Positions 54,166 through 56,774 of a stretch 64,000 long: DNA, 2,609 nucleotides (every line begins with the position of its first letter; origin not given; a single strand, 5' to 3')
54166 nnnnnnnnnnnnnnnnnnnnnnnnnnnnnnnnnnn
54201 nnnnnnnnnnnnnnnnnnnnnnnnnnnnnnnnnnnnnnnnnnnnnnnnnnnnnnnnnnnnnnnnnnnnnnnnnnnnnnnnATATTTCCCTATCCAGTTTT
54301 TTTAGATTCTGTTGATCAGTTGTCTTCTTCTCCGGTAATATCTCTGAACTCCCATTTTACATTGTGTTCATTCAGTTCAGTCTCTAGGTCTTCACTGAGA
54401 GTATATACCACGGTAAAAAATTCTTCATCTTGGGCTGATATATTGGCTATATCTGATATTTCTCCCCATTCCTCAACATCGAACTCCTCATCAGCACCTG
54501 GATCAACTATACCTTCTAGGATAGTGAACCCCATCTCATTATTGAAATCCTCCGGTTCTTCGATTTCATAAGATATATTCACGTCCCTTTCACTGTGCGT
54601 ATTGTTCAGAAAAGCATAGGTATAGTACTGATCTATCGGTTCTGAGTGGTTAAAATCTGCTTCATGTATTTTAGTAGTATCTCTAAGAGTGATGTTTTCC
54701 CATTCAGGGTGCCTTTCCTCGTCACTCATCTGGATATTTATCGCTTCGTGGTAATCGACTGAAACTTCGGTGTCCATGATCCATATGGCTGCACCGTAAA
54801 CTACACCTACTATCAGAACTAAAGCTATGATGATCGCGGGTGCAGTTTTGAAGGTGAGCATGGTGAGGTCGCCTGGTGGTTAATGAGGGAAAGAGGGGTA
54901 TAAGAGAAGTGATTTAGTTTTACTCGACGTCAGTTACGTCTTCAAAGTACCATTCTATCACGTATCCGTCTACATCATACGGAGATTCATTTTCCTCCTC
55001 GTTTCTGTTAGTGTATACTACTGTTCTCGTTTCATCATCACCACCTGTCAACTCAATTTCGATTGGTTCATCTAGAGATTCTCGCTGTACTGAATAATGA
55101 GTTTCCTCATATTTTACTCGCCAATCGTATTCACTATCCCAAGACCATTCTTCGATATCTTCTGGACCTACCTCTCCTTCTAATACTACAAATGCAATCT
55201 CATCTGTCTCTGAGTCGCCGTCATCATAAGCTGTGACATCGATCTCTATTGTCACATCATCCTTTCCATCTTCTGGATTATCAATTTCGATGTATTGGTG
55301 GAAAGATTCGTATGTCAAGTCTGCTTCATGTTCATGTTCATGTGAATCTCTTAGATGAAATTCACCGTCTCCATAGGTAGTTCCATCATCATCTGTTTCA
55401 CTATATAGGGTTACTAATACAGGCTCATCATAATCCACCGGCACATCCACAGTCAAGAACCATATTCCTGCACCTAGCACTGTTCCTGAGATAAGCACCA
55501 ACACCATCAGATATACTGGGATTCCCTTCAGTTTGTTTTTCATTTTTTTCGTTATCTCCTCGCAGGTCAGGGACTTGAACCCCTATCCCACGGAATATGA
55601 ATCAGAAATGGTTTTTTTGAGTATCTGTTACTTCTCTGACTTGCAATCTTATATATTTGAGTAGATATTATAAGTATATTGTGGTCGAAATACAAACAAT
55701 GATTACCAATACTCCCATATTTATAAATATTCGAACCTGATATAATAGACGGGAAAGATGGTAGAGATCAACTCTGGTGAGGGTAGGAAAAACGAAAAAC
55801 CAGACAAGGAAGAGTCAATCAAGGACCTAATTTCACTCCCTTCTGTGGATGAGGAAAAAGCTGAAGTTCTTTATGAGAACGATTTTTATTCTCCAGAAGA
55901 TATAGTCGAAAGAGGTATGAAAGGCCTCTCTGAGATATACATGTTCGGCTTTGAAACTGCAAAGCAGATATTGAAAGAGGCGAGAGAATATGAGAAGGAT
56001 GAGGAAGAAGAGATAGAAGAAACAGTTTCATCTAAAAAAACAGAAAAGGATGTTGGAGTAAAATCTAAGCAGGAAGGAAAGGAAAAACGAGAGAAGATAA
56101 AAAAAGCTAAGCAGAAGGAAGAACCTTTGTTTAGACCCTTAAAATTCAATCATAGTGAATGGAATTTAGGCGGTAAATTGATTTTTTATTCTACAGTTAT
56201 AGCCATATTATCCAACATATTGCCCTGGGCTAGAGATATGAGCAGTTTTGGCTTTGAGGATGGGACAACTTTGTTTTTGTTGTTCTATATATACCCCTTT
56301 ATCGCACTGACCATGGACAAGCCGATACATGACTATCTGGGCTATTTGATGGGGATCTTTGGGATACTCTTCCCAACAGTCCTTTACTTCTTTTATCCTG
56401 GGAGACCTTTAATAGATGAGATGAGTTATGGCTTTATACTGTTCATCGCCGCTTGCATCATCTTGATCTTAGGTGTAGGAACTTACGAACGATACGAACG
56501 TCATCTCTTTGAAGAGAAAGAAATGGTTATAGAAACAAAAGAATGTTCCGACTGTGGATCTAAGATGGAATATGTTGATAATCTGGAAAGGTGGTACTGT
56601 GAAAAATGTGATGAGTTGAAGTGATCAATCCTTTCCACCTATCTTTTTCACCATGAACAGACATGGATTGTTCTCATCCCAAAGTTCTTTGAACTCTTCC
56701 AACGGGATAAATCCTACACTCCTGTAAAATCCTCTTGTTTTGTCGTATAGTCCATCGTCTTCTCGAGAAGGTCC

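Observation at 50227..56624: Cluster of four paralogous N-anchored surface proteins (one a GLUG beta-helix adhesin) bracketed by two HhH/zinc-ribbon membrane proteins: candidate pilin-like or adhesion system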

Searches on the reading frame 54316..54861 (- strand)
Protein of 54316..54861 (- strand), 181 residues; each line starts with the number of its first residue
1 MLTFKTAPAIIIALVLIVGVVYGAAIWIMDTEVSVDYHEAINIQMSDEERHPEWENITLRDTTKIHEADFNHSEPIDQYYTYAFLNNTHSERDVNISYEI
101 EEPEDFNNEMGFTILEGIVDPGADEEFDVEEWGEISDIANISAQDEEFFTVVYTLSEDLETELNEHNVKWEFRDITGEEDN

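Call 3: search_protein_families(library=pfam, proteins=[window:54316-54861:-], max_evalue=0.1)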
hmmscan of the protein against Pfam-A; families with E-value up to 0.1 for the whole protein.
window:54316-54861:- (181 aa): 0 families

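Call 4: search_protein_families(library=ncbifam, proteins=[window:54316-54861:-], max_evalue=0.1)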
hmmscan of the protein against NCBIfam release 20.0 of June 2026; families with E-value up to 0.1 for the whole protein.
window:54316-54861:- (181 aa): 0 families

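Call 44: search_solved_structures(query=A3, max_evalue=10)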
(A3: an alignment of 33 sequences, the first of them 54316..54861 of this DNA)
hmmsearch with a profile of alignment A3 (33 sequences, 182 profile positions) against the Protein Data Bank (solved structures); distinct sequences matched with E-value up to 10: 6.
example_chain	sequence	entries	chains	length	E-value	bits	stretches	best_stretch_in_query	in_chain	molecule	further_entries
4ymp_A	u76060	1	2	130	0.2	14.7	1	43-118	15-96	Internalin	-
1u36_A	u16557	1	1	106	0.26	14.3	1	23-90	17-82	Nuclear factor NF-kappa-B p105 subunit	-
7dsz_A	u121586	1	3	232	1.1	12.4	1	19-90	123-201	Amuc_1102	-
6sk5_D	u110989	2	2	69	1.2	12.2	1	131-164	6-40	Rhinovirus B5 VP4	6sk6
1rhi_4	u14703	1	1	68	1.3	12.1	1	131-164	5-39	HUMAN RHINOVIRUS 3 COAT PROTEIN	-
1d3i_4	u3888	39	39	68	1.4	12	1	131-164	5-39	PROTEIN (RHINOVIRUS 14 COAT PROTEIN VP4) | HUMAN RHINOVIRUS 14 COAT PROTEIN (SUBUNIT VP4) | COAT PROTEIN VP4 (P1A)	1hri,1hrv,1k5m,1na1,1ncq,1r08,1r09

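Call 58: search_protein_families(library=phrogs, proteins=[window:54316-54861:-], max_evalue=0.01)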
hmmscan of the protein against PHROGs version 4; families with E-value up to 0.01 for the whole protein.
window:54316-54861:- (181 aa): 0 families

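Call 59: search_protein_families(library=padloc, proteins=[window:54316-54861:-], max_evalue=0.01)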
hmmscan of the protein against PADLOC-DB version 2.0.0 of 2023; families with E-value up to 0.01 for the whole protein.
window:54316-54861:- (181 aa): 0 families

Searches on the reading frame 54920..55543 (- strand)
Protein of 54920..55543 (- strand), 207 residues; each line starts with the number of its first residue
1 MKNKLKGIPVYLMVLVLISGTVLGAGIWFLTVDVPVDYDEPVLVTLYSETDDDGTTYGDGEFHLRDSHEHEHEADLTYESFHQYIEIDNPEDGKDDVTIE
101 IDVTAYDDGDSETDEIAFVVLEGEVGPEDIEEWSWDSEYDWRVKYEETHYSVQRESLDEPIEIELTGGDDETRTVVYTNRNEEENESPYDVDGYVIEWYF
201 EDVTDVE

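Call 3: search_protein_families(library=pfam, proteins=[window:54920-55543:-], max_evalue=0.1)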
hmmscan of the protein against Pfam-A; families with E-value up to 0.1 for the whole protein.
window:54920-55543:- (207 aa): 0 families

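Call 4: search_protein_families(library=ncbifam, proteins=[window:54920-55543:-], max_evalue=0.1)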
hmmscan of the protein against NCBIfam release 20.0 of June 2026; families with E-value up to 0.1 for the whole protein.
window:54920-55543:- (207 aa): 0 families

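Call 8: find_encoding_contigs(protein=window:54920-55543:-, flank=10000, max_places=6)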
Protein window:54920-55543:- (207 aa): no gene with exactly this product is on record in the collection.

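Call 9: find_homologous_proteins(query=window:54920-55543:-, max_evalue=0.01)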
Query window:54920-55543:- (207 aa): 9 proteins with E <= 0.01 among 163 candidates.
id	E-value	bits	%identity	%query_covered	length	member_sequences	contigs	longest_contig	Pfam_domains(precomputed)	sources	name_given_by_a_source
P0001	1.1e-121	423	100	94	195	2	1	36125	-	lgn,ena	-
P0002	3.4e-62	228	53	99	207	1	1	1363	-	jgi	-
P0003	3.5e-55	205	52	99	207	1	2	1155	-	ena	-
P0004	4.0e-53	198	55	90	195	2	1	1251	-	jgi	-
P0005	6.3e-52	194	50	98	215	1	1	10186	-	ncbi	-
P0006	6.1e-34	136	46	100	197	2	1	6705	-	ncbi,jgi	-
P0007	5.4e-31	126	42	99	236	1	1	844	-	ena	-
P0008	1.3e-30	125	42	100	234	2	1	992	-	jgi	-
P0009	5.7e-17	80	35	97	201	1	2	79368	-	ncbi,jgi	-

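Call 10: find_encoding_contigs(protein=P0009, flank=10000, max_places=4)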
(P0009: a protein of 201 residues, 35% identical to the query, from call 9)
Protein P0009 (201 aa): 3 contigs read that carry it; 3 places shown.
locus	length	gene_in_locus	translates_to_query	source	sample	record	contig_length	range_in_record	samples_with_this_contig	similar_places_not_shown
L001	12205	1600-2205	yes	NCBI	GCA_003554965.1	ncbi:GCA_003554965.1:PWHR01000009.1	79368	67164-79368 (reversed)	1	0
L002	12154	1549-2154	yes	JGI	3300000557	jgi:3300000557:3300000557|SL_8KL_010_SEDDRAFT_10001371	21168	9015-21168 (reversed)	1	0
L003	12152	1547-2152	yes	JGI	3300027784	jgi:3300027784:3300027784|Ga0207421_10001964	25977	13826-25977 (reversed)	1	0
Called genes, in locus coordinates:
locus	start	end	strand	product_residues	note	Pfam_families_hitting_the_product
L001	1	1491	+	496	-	?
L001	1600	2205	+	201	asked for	-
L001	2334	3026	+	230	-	-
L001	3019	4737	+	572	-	-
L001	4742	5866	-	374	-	PF08665:PglZ (faint), PF01663:Phosphodiest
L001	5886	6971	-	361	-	PF02746:MR_MLE_N, PF13378:MR_MLE_C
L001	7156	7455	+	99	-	PF12838:Fer4_7 (faint), PF13484:Fer4_16 (faint), PF12800:Fer4_4 (faint), PF14697:Fer4_21 (faint), PF12797:Fer4_2 (faint), PF00037:Fer4 (weak), PF13237:Fer4_10 (weak), PF13187:Fer4_9 (weak), +1 more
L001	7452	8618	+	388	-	PF01855:POR_N, PF02780:Transketolase_C (weak), PF17147:PFOR_II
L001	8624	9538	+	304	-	PF02775:TPP_enzyme_C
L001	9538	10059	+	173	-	PF01558:POR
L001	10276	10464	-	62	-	-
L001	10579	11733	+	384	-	PF01494:FAD_binding_3, PF03486:HI0933_like (faint), PF07992:Pyr_redox_2 (faint), PF00070:Pyr_redox (faint), PF01266:DAO (weak), PF12831:FAD_oxidored (weak), PF13450:NAD_binding_8 (weak), PF04820:Trp_halogenase (weak), +2 more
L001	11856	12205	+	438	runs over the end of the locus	PF04055:Radical_SAM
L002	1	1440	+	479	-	?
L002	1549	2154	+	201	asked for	-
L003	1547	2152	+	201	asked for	-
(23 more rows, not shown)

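Call 11: find_encoding_contigs(protein=P0005, flank=10000, max_places=4)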
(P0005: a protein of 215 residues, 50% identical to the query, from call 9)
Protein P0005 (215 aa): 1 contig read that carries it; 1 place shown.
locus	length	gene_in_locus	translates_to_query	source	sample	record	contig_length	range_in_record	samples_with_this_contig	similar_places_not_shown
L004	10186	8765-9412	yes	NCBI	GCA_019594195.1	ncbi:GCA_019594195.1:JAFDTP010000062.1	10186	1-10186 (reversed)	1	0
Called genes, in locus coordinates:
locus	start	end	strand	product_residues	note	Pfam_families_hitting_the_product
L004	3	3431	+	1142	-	?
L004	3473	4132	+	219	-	PF00440:TetR_N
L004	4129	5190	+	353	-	PF12679:ABC2_membrane_2, PF10920:DUF2705 (weak), PF12730:ABC2_membrane_4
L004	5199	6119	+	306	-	PF00005:ABC_tran, PF13304:AAA_21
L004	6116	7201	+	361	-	PF12679:ABC2_membrane_2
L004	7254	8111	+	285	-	PF00583:Acetyltransf_1, PF13673:Acetyltransf_10, PF13508:Acetyltransf_7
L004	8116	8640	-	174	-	-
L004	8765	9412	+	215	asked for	-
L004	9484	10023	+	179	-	-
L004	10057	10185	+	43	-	?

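Call 12: find_encoding_contigs(protein=P0006, flank=10000, max_places=4)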
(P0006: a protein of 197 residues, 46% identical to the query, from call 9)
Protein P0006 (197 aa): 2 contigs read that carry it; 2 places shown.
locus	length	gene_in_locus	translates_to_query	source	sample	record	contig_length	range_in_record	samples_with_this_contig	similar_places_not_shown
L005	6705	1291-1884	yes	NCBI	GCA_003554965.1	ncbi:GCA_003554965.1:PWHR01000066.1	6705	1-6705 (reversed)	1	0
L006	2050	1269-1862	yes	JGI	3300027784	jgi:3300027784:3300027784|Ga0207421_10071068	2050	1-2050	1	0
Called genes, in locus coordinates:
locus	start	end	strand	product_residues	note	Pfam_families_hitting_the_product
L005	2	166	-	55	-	?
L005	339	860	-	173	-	-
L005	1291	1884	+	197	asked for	-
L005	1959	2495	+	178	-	-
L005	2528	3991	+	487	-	PF07581:Glug (faint)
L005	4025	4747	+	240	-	-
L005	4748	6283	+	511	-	PF12773:DZR (faint), PF13248:Zn_ribbon_3 (faint), PF10391:DNA_pol_lambd_f (weak), PF14520:HHH_5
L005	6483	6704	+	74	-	?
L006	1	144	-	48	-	?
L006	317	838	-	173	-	-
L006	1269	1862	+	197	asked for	-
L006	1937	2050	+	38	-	?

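Call 27: predict_structure(alignment_id=A2)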
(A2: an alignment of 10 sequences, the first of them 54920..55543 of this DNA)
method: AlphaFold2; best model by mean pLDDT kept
length: 207 residues; sequences in the alignment: 10
mean_pLDDT: 75.6   pTM: 0.64
mean pLDDT of the five models: 75.6, 68.2, 66.0, 65.3, 58.3
residues with pLDDT >= 90: 3; 70-90: 144; 50-70: 45; < 50: 15
segments of 3 or more residues with pLDDT < 50: 32-38
pLDDT, mean of each block of 10 residues (from residue 1): 60 86 75 47 75 67 62 52 83 81 84 85 85 79 87 86 86 85 66 78 77
secondary structure, 60 per line:
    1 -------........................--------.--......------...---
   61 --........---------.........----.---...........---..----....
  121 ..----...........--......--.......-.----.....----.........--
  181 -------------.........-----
elements in order: H8-31 E43-48 E55-57 E63-70 E80-88 E97-107 E117-122 E130-137 E140-145 E148-154 E161-165 E170-178 E194-202

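Call 33: search_protein_representatives(alignment_id=A2)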
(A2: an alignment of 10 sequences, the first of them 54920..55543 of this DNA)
Query: 10 sequences, 205 profile positions. Proteins with E-value up to 0.001 (for the whole library): 39; up to 1e-10: 28; up to 1e-30: 10. The best 39 are listed.
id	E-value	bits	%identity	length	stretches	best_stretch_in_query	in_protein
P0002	8.0e-85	300.4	-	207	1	2-204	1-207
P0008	1.4e-72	260.4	-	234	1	2-204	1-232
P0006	5.7e-64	232.3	-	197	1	2-203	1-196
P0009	8.1e-59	215.4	-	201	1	2-204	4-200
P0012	9.6e-55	202.1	-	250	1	3-204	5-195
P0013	4.6e-52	193.4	-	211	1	2-202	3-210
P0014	1.5e-47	178.6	-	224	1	2-203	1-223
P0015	1.3e-45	172.3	-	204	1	1-201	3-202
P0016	4.0e-32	128.3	-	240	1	3-201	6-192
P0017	1.3e-31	126.6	-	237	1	5-199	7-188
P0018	3.7e-29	118.6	-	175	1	5-201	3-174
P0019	1.1e-26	110.5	-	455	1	3-200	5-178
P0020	1.7e-26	109.9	-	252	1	4-202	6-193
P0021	2.5e-26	109.3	-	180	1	6-200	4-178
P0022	1.0e-25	107.4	-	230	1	11-202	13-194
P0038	1.1e-08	51.7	-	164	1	7-122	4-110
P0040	4.3e-08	49.8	-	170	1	7-139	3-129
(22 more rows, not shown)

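Call 37: find_related_loci(query=A2, collection=genome_contigs, flank=10000)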
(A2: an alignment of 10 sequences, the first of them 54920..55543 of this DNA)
Query A2 (207 aa) in genome_contigs; peptide patterns used: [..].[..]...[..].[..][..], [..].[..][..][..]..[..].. (x = any residue, [..] = any of these).
60 stretches matched a pattern; 6 encode a relative of the query (tblastn E <= 1e-3); 6 distinct loci.
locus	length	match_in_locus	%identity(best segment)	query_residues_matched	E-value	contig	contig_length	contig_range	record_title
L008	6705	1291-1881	46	1-206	9e-40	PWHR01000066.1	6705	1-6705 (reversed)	MAG: Thermoplasmata archaeon isolate T1Sed10_119m T1-Sed10-C14582, whole genome shotgun sequence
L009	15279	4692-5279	41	4-204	5e-35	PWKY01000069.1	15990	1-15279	MAG: Thermoplasmata archaeon isolate CSSed10_214 CS-Sed10-C7559, whole genome shotgun sequence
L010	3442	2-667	38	3-205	4e-29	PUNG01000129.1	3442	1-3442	MAG: Thermoplasmata archaeon isolate B1Sed10_20 B1-Sed10-C47078, whole genome shotgun sequence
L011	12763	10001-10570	37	4-205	2e-27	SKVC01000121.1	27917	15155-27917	MAG: Thermoplasmata archaeon isolate CSSed162cmB_145 CSSed16-2cmB-2691, whole genome shotgun sequence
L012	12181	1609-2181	35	1-200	1e-26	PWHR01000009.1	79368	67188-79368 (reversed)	MAG: Thermoplasmata archaeon isolate T1Sed10_119m T1-Sed10-C115, whole genome shotgun sequence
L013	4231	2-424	33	11-150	2e-15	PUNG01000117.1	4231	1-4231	MAG: Thermoplasmata archaeon isolate B1Sed10_20 B1-Sed10-C35268, whole genome shotgun sequence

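Call 58: search_protein_families(library=phrogs, proteins=[window:54920-55543:-], max_evalue=0.01)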
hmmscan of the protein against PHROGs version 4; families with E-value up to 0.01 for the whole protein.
window:54920-55543:- (207 aa): 0 families

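Call 59: search_protein_families(library=padloc, proteins=[window:54920-55543:-], max_evalue=0.01)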
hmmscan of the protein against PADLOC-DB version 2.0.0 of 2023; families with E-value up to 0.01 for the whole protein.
window:54920-55543:- (207 aa): 0 families

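Call 68: fold_search(model_id=the predicted structure, library=pdb)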
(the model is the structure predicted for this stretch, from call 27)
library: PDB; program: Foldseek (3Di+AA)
matches with E <= 10: 939; with E <= 0.001: 0
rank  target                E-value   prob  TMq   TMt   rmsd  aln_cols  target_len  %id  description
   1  7rw8_M                1.4e-02  0.44  0.24  0.14  16.7       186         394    8  AP2 bound to heparin in the closed conformation (released 2022-03-30)
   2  5lr0_A                1.8e-02  0.15  0.17  0.11  16.8       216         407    7  Binding domain of Botulinum Neurotoxin DC in complex with SialylT (released 2017-08-30)
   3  7rwb_M                2.4e-02  0.51  0.25  0.14  17.2       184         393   10  AP2 bound to the APA domain of SGIP in the presence of heparin (released 2022-03-30)
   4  5wja_A                2.9e-02  0.16  0.16  0.12  16.4       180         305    9  Crystal structure of H107A peptidylglycine alpha-hydroxylating monooxygenase (PHM) in complex with citrate (released 2018-07-18)
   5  6bqm                  3.0e-02  0.35  0.20  0.12   9.1       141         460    7  Secreted serine protease VesC from Vibrio cholerae (released 2018-11-28)
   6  7ulo_A                3.2e-02  0.30  0.24  0.24  13.6       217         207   10  Potato leafroll virus N-terminal readthrough domain (released 2022-11-02)
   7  7oho_MMM              3.4e-02  0.41  0.24  0.15  16.0       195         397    8  Crystal structure of AP2 FCHO2 chimera (released 2022-06-01)
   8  4emz_A                3.4e-02  0.25  0.21  0.18  17.3       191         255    8  HIV-1 Nef in complex with MHC-I cytoplasmic domain and Mu1 adaptin subunit of AP1 adaptor (second domain) (released 2012-06-20)
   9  8dsn_A                3.4e-02  0.18  0.17  0.13  15.4       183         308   11  Peptidylglycine alpha hydroxylating monoxygenase, Q272A (released 2023-03-22)
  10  3zqx                  3.8e-02  0.63  0.26  0.35  12.8       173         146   12  Carbohydrate-binding module CBM3b from the cellulosomal cellobiohydrolase 9A from Clostridium thermocellum (released 2012-04-25)
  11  7oiq_AAA              4.0e-02  0.23  0.21  0.18  16.2       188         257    7  Crystal structure of AP2 Mu2 in complex with FCHO2 WxxPhi motif (C2 crystal form) (released 2022-06-01)
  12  1iqa_A                4.0e-02  0.13  0.16  0.19  14.3       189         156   10  CRYSTAL STRUCTURE OF THE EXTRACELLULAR DOMAIN OF MOUSE RANK LIGAND (released 2002-03-13)
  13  5wrk_A                4.2e-02  0.30  0.22  0.20  16.2       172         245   10  Mu2 subunit of the clathrin adaptor complex AP2 in complex with IRS-1 Y608 peptide (released 2017-12-06)
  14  9jec_A                4.2e-02  0.12  0.16  0.20  13.6       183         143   10  Cryo-EM structure of canine TNF-alpha complexed with nanobody TNF30K (released 2025-09-24)
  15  2vgl_M                4.4e-02  0.30  0.23  0.14  16.0       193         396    8  AP2 CLATHRIN ADAPTOR CORE (released 2007-12-25)
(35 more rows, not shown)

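Call 69: find_encoding_contigs(protein=P0038, flank=8000, max_places=3)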
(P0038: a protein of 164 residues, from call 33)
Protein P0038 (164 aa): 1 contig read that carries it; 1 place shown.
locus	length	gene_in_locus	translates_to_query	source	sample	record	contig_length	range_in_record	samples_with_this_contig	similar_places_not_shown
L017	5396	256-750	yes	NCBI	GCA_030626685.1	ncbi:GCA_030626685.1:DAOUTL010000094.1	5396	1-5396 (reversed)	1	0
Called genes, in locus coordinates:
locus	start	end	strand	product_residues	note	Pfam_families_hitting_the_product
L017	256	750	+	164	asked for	-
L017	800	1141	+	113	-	PF03551:PadR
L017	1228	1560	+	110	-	PF09997:DUF2238 (faint)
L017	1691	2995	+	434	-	-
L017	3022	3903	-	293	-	-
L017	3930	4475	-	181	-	-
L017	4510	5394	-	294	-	?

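Call 70: find_encoding_contigs(protein=P0040, flank=8000, max_places=3)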
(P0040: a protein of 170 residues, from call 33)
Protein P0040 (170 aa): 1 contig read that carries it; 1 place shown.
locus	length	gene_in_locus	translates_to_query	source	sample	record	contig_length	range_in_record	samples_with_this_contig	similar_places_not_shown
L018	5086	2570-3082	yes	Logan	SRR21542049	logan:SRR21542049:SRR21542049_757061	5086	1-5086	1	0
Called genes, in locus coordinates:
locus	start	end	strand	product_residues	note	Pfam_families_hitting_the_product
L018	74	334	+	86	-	-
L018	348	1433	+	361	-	PF12705:PDDEXK_1, PF10926:DUF2800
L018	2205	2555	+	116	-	-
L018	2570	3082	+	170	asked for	-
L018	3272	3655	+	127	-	-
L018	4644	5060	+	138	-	PF01797:Y1_Tnp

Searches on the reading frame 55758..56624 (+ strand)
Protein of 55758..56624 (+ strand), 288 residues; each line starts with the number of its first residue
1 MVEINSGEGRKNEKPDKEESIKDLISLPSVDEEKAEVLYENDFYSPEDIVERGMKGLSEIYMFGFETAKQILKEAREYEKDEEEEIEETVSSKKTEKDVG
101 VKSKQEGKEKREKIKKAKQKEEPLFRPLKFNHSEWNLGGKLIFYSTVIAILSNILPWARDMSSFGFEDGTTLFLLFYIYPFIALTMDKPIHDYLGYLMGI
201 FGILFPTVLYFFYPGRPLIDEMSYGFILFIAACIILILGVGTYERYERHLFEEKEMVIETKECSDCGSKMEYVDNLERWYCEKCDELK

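Call 3: search_protein_families(library=pfam, proteins=[window:55758-56624:+], max_evalue=0.1)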
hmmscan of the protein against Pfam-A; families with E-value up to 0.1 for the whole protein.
window:55758-56624:+ (288 aa): 2 families
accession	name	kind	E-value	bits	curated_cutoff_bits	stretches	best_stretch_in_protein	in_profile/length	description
PF14520.12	HHH_5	-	3e-05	24.9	27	1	22-77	2-57/57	Helix-hairpin-helix domain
PF14803.11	Zn_ribbon_Nudix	-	0.056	13.8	25.6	0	263-285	3-29/34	Nudix N-terminal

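Call 4: search_protein_families(library=ncbifam, proteins=[window:55758-56624:+], max_evalue=0.1)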
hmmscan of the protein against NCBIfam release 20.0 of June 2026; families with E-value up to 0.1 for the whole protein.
window:55758-56624:+ (288 aa): 7 families
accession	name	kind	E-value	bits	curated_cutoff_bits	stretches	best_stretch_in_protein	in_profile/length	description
NF003301.0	PRK04301.1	equivalog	0.00017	20.8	259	1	21-93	4-76/316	DNA repair and recombination protein RadA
NF002654.0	PRK02362.1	equivalog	0.001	17.5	887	1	19-98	649-726/739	ATP-dependent DNA helicase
NF009401.0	PRK12766.1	equivalog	0.002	17.8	239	1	17-119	5-108/238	50S ribosomal protein L32e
NF002251.0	PRK01172.1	equivalog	0.0098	14.1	891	1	18-77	608-667/674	ATP-dependent DNA helicase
TIGR01954.1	nusA_Cterm_rpt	equivalog_domain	0.023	14.8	48.15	1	30-78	1-49/50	transcription termination factor NusA, C-terminal duplication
NF001669.0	PRK00432.1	equivalog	0.025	14.5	54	1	251-284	17-49/58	30S ribosomal protein S27ae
TIGR02236.1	recomb_radA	equivalog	0.054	12.9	361.15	1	24-87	2-65/311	DNA repair and recombination protein RadA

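Call 58: search_protein_families(library=phrogs, proteins=[window:55758-56624:+], max_evalue=0.01)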
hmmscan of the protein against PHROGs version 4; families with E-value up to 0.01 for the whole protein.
window:55758-56624:+ (288 aa): 0 families

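Call 59: search_protein_families(library=padloc, proteins=[window:55758-56624:+], max_evalue=0.01)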
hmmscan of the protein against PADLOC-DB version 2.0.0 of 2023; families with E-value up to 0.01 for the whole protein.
window:55758-56624:+ (288 aa): 0 families
